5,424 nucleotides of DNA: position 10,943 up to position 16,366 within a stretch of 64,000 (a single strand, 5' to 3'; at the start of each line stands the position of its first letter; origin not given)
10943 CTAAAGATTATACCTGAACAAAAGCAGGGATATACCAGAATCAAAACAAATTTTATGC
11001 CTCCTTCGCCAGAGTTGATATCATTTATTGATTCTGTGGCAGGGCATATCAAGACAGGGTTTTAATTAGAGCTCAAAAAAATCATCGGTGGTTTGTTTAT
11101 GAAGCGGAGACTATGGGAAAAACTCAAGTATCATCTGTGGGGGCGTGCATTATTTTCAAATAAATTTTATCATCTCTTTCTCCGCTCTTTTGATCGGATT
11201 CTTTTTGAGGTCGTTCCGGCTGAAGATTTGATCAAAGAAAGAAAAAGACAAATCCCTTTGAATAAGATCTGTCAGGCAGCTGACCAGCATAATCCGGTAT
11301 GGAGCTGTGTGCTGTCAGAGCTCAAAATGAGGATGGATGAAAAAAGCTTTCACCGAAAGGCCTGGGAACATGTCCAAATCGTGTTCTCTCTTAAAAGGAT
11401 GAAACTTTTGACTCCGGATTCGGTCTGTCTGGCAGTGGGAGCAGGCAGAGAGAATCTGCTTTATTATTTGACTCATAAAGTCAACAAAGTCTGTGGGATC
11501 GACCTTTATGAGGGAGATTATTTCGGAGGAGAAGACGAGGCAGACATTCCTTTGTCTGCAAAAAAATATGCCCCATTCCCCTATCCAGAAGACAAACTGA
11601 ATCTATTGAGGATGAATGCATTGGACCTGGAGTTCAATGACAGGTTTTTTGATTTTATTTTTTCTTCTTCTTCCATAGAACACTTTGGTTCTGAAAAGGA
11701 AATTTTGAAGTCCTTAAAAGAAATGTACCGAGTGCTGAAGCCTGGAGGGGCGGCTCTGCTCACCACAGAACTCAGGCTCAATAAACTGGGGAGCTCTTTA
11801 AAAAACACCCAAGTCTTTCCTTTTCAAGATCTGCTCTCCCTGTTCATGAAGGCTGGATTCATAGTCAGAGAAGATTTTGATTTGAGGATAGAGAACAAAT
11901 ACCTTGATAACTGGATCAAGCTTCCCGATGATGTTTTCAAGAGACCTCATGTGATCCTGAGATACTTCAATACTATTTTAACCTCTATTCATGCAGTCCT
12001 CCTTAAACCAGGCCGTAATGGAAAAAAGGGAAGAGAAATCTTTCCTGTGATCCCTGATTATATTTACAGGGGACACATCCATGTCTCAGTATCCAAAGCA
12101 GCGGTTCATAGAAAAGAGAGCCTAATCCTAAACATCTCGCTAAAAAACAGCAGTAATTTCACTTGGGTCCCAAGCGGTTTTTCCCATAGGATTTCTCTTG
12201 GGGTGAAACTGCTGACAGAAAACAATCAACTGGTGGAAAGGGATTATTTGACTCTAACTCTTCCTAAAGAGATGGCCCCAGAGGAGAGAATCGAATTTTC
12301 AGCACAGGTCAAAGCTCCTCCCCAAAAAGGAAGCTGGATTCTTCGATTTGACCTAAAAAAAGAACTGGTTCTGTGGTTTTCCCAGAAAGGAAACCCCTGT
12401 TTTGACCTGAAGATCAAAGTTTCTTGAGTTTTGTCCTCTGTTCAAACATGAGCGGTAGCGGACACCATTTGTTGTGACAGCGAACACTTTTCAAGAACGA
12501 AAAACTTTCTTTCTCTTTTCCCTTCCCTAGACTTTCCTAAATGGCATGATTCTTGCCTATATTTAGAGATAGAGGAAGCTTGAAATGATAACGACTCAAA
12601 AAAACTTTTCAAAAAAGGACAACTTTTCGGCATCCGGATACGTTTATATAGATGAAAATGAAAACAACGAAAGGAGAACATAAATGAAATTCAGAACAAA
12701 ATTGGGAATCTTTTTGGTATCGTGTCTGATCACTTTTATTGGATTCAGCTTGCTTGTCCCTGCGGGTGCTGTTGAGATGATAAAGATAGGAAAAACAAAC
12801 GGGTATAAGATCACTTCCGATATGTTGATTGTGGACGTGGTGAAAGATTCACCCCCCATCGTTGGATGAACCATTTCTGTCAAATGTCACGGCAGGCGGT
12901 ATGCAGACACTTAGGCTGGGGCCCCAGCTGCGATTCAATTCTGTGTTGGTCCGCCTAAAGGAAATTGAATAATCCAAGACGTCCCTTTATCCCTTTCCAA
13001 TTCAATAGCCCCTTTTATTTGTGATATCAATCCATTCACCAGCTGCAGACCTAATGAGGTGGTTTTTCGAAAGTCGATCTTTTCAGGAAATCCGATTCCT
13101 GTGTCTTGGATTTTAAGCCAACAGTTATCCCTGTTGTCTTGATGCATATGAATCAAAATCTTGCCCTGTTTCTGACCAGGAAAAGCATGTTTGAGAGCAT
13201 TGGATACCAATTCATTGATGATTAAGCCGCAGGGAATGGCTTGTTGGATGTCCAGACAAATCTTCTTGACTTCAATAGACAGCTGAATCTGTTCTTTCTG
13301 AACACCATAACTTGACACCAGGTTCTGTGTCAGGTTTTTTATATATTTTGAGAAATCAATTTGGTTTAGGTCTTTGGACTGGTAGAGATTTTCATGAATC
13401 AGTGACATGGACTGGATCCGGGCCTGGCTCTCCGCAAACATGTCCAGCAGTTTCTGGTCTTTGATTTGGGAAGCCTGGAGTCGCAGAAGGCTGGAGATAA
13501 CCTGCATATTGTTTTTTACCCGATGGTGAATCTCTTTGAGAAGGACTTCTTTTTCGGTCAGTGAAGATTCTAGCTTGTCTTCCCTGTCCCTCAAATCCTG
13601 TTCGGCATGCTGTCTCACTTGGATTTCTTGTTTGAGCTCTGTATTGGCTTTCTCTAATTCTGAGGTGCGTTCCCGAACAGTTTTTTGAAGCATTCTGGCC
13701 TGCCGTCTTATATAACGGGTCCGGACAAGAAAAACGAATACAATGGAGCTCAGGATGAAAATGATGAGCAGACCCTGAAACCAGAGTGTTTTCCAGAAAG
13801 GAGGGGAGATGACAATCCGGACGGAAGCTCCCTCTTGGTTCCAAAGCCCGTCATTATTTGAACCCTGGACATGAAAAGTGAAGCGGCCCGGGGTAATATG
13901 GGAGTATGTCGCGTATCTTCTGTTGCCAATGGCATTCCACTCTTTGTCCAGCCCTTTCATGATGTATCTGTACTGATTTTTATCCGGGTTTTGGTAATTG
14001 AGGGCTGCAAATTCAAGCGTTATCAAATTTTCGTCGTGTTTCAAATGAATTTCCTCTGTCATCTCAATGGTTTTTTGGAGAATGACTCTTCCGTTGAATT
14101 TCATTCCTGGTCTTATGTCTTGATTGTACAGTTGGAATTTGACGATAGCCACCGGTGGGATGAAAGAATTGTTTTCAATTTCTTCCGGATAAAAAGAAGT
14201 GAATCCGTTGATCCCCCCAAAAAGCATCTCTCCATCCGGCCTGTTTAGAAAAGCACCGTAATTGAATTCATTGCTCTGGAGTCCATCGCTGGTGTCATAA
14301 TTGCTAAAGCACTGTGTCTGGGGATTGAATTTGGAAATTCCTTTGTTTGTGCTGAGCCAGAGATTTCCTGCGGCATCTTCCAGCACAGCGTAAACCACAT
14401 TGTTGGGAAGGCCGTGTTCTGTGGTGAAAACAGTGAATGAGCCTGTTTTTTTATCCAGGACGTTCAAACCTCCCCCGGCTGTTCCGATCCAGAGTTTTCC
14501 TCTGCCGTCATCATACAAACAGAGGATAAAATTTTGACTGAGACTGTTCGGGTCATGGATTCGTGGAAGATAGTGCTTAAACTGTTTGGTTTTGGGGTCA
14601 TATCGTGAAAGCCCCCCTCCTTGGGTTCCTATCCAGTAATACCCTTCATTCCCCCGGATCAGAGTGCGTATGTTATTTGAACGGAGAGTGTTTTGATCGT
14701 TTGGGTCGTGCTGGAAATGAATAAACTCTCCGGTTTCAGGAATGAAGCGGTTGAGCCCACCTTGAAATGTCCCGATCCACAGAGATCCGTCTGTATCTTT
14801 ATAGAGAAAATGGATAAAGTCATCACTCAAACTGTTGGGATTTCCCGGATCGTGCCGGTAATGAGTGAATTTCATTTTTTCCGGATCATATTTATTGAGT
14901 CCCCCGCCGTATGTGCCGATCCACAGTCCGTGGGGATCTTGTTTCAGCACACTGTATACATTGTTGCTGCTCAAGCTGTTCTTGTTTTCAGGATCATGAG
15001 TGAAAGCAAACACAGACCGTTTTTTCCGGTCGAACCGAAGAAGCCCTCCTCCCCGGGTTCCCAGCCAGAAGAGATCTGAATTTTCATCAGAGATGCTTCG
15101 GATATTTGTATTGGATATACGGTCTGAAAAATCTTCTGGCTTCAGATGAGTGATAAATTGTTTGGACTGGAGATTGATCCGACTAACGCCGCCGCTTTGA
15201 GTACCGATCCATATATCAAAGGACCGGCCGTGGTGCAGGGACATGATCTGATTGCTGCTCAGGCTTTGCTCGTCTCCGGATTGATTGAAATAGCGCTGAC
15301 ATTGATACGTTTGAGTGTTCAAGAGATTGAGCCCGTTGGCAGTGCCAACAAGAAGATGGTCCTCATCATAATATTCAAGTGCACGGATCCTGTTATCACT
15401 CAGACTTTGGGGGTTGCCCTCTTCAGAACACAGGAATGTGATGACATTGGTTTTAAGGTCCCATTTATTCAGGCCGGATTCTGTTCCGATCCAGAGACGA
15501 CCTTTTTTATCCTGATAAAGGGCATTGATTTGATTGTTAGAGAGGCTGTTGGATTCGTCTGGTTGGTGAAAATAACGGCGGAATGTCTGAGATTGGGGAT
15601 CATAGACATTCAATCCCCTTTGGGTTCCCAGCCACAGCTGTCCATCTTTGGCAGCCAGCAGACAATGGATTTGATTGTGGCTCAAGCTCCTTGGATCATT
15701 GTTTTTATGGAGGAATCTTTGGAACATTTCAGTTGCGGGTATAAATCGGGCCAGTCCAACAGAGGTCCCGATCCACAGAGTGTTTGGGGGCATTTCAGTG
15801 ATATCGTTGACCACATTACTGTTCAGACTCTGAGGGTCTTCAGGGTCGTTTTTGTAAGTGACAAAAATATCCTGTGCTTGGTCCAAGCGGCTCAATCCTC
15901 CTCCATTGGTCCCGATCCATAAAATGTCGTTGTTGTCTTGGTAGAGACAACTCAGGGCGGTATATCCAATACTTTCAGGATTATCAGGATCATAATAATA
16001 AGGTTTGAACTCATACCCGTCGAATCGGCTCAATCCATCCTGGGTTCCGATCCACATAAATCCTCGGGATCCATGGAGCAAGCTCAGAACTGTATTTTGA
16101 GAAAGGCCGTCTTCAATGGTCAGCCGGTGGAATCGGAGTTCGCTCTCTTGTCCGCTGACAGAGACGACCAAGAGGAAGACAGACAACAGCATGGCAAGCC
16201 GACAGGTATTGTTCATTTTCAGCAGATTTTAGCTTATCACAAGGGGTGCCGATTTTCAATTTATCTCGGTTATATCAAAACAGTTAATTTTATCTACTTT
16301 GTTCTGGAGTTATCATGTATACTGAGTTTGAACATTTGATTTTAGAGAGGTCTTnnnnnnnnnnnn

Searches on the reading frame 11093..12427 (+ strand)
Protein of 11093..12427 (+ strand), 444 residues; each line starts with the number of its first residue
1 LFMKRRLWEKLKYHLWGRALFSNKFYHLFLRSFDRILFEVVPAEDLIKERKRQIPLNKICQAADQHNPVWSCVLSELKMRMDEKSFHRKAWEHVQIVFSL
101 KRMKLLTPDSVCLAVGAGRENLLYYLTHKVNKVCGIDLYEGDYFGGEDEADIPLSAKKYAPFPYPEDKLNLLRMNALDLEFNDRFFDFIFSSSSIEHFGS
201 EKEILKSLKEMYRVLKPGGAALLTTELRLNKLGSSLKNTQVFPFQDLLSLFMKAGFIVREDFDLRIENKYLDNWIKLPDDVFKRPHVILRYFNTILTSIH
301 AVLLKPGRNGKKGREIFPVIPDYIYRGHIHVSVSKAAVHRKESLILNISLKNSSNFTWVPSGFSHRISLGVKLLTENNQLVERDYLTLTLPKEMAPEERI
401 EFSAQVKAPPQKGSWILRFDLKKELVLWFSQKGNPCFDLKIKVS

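Call 47: search_protein_families(library=pfam, proteins=[window:11093-12427:+], max_evalue=0.00001)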
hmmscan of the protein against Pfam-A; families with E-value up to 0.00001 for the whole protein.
window:11093-12427:+ (444 aa): 4 families
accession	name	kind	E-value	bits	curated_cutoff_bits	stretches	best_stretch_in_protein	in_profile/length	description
PF08241.18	Methyltransf_11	-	5.1e-13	49.9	21.2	1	113-222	1-94/95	Methyltransferase domain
PF13649.12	Methyltransf_25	-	2.6e-09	38.1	27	1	115-219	4-97/97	Methyltransferase domain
PF13489.12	Methyltransf_23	-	1.6e-06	28.4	27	1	107-237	21-130/164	Methyltransferase domain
PF01209.24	Ubie_methyltran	-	3.6e-06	26.9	20.1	1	168-222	99-150/233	ubiE/COQ5 methyltransferase family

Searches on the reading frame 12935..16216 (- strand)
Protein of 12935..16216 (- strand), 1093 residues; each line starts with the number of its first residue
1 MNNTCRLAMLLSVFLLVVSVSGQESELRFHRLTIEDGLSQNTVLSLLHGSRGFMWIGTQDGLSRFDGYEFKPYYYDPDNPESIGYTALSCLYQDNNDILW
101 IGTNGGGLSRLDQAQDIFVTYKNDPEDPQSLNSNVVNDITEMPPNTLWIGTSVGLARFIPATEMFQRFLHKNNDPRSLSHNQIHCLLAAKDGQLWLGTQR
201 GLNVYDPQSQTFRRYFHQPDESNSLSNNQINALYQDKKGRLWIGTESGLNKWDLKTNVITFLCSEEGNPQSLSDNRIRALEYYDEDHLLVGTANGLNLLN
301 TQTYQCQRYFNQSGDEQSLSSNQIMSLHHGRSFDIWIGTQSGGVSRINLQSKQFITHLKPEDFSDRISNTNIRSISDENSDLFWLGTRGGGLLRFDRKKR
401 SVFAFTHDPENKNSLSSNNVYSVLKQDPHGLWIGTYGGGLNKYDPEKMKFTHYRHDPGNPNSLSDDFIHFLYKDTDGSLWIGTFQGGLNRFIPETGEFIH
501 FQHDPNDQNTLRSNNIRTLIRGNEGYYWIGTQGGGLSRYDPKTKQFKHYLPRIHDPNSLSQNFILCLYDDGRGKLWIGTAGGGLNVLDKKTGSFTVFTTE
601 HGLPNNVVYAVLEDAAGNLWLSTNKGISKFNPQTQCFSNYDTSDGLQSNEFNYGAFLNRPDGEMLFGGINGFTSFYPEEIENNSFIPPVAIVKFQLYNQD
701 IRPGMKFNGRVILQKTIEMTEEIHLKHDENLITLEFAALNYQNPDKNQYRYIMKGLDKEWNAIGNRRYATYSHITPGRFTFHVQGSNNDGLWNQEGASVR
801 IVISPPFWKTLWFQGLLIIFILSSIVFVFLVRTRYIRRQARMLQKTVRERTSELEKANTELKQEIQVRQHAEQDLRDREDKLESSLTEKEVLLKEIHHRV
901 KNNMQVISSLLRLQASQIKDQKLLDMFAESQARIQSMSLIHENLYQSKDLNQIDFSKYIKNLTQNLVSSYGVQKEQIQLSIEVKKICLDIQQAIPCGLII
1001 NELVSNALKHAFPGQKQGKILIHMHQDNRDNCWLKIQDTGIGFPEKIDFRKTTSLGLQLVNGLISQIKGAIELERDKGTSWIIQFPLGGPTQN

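Call 47: search_protein_families(library=pfam, proteins=[window:12935-16216:-], max_evalue=0.00001)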
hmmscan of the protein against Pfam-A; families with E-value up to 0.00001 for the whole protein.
window:12935-16216:- (1093 aa): 9 families
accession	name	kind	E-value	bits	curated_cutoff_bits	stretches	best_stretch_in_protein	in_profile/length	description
PF07494.17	Reg_prop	-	1.6e-53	172.2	20.4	1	224-246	1-23/24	Two component regulator propeller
PF07568.18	HisKA_2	-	9.2e-31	106.2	22.3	1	895-970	1-76/76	Histidine kinase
PF23748.1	Beta-prop_LRRK2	-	2e-21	76.8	26.9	0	292-359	248-311/359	LRRK2 beta propeller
PF07495.19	Y_Y_Y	-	6.1e-17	61.7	26.6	1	740-803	1-64/65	Y_Y_Y domain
PF08450.18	SGL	-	9.9e-15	55.2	26.3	0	181-246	41-104/246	SMP-30/Gluconolactonase/LRE-like region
PF02518.31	HATPase_c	-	1.3e-12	48.5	26.4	1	997-1087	7-109/111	Histidine kinase-, DNA gyrase B-, and HSP90-like ATPase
PF16819.11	DUF5074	-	2.3e-06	27.4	27.2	0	578-656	159-236/353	Domain of unknown function (DUF5074)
PF07536.20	HWE_HK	-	3.4e-06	28.1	22.8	1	895-961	1-64/83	HWE histidine kinase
PF13581.12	HATPase_c_2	-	8.9e-06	26.2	27.4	0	996-1067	32-112/127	Histidine kinase-like ATPase domain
